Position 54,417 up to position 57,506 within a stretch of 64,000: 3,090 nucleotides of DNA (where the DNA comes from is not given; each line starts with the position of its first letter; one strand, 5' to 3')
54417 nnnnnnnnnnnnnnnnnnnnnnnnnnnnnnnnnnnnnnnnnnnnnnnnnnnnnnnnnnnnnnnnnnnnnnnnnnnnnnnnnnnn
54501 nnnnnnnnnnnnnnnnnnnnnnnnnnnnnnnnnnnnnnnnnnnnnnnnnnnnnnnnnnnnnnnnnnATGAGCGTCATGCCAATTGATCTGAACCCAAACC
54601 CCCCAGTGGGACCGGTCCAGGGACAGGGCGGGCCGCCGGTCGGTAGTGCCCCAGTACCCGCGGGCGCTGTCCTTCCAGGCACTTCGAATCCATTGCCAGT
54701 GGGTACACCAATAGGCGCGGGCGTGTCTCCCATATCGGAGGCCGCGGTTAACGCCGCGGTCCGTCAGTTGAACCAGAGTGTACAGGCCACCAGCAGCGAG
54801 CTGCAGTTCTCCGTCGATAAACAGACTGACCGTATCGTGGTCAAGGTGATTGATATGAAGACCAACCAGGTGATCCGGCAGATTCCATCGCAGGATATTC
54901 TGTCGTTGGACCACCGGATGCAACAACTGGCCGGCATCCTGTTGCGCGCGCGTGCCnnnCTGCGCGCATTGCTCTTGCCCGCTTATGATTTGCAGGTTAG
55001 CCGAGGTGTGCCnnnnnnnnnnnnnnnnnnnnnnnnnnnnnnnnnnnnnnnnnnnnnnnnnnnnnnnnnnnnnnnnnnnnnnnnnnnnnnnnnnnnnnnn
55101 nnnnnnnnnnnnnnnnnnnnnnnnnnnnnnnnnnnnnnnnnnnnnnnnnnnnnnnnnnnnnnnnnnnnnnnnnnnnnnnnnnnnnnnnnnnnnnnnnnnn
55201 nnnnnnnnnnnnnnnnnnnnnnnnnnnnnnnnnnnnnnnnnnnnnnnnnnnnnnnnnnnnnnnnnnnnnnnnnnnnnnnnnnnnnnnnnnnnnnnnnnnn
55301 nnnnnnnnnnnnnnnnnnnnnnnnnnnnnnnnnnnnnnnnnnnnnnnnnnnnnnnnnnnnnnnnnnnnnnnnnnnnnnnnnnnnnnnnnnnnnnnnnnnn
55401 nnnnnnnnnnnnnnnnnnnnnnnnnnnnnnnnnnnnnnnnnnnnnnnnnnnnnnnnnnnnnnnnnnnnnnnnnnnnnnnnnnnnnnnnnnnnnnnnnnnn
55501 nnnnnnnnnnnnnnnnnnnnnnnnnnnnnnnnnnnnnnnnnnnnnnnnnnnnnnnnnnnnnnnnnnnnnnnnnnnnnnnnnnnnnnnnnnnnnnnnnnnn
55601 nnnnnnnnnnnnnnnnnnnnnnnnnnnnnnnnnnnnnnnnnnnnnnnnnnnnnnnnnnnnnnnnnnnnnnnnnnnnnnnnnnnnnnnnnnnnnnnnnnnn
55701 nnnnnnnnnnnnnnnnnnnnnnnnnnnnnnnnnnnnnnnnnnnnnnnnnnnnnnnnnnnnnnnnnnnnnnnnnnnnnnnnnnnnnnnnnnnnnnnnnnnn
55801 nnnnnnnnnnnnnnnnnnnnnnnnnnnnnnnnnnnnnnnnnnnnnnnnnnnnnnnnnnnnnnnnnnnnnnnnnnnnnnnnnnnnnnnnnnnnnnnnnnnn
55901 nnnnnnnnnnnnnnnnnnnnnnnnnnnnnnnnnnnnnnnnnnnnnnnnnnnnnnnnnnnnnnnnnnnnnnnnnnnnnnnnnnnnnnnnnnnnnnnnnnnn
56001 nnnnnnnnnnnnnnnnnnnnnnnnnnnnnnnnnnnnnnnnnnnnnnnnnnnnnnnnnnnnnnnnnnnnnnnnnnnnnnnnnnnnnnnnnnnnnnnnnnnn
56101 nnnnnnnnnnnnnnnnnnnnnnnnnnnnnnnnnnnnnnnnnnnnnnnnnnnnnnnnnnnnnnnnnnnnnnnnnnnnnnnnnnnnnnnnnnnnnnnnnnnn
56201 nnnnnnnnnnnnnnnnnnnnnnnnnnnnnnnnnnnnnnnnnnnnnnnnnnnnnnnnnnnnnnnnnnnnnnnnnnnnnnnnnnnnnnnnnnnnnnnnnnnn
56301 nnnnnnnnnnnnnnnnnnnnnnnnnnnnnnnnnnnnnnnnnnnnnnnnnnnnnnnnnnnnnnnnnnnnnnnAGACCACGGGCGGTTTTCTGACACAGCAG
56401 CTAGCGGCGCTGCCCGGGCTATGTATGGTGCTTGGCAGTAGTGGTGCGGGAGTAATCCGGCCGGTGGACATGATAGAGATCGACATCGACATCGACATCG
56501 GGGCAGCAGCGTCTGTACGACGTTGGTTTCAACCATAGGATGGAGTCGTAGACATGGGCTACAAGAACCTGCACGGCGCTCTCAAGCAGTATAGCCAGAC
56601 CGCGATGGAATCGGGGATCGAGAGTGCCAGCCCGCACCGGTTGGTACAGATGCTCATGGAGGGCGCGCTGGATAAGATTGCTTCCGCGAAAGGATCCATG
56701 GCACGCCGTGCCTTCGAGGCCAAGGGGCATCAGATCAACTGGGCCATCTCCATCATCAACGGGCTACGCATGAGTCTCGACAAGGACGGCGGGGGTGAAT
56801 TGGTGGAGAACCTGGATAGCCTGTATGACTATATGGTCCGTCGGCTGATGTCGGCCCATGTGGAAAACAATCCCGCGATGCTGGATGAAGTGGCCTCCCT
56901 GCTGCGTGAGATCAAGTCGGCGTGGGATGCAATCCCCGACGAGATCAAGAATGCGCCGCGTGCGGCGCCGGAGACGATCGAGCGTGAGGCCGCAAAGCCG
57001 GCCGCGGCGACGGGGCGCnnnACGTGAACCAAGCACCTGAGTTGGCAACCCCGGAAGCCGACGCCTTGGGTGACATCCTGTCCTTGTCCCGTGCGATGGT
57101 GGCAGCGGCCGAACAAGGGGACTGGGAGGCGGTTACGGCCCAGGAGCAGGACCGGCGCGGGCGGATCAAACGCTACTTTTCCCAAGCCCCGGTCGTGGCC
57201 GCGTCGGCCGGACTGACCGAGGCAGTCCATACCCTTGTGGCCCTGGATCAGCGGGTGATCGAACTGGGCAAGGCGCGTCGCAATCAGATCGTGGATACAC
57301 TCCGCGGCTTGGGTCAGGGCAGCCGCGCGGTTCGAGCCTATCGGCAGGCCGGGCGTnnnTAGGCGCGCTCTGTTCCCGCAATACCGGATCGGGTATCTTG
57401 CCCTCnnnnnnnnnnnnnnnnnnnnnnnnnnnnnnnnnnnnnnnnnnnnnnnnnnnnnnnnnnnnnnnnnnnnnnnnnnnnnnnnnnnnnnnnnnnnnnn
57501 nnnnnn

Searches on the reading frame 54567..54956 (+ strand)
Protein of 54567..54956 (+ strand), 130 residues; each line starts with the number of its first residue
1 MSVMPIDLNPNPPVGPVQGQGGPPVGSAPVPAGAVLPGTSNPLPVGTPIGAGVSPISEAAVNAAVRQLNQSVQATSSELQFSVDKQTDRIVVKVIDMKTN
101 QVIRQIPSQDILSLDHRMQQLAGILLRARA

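Call 29: search_protein_families(library=pfam, proteins=[window:54567-54956:+], max_evalue=0.001)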
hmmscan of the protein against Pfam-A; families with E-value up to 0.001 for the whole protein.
window:54567-54956:+ (130 aa): 1 family
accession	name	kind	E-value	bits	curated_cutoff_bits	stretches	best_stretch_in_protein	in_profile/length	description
PF03646.20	FlaG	-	7.3e-23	81.1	23.8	1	55-126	28-99/101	FlaG protein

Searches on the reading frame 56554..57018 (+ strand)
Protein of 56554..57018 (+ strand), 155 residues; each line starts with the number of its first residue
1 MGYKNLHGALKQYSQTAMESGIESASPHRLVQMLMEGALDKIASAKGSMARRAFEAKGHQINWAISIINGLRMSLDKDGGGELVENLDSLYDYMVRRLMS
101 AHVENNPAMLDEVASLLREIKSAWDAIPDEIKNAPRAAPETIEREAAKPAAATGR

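Call 3: search_protein_families(library=pfam, proteins=[window:56554-57018:+], max_evalue=1)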
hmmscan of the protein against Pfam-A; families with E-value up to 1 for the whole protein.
window:56554-57018:+ (155 aa): 2 families
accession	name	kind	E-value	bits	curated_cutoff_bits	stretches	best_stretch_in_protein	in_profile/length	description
PF02561.19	FliS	-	5.4e-38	130.2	26.7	1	11-127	2-114/115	Flagellar protein FliS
PF25671.1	T4_Tape_measure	-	0.14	11.2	27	1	83-144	471-529/590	Phage T4-tail tape measure protein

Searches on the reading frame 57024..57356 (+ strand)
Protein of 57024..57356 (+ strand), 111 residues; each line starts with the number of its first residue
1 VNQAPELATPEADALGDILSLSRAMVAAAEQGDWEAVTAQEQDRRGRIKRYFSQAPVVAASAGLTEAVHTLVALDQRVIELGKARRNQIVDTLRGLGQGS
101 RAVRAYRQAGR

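Call 3: search_protein_families(library=pfam, proteins=[window:57024-57356:+], max_evalue=1)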
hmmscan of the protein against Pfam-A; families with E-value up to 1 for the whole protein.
window:57024-57356:+ (111 aa): 2 families
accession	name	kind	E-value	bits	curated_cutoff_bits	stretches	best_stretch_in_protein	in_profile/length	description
PF05400.18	FliT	-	5.6e-11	43.5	29.5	1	25-106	1-85/85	Flagellar protein FliT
PF23970.1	DUF7297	-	0.048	12.9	27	1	32-83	102-153/449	Family of unknown function (DUF7297)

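Call 4: search_protein_families(library=ncbifam, proteins=[window:57024-57356:+], max_evalue=1)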
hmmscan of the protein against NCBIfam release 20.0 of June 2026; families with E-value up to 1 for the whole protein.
window:57024-57356:+ (111 aa): 1 family
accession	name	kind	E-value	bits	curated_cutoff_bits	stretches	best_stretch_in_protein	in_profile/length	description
NF007836.1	PRK10548.1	equivalog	0.032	14.7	116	1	17-43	13-39/110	flagella biosynthesis regulatory protein FliT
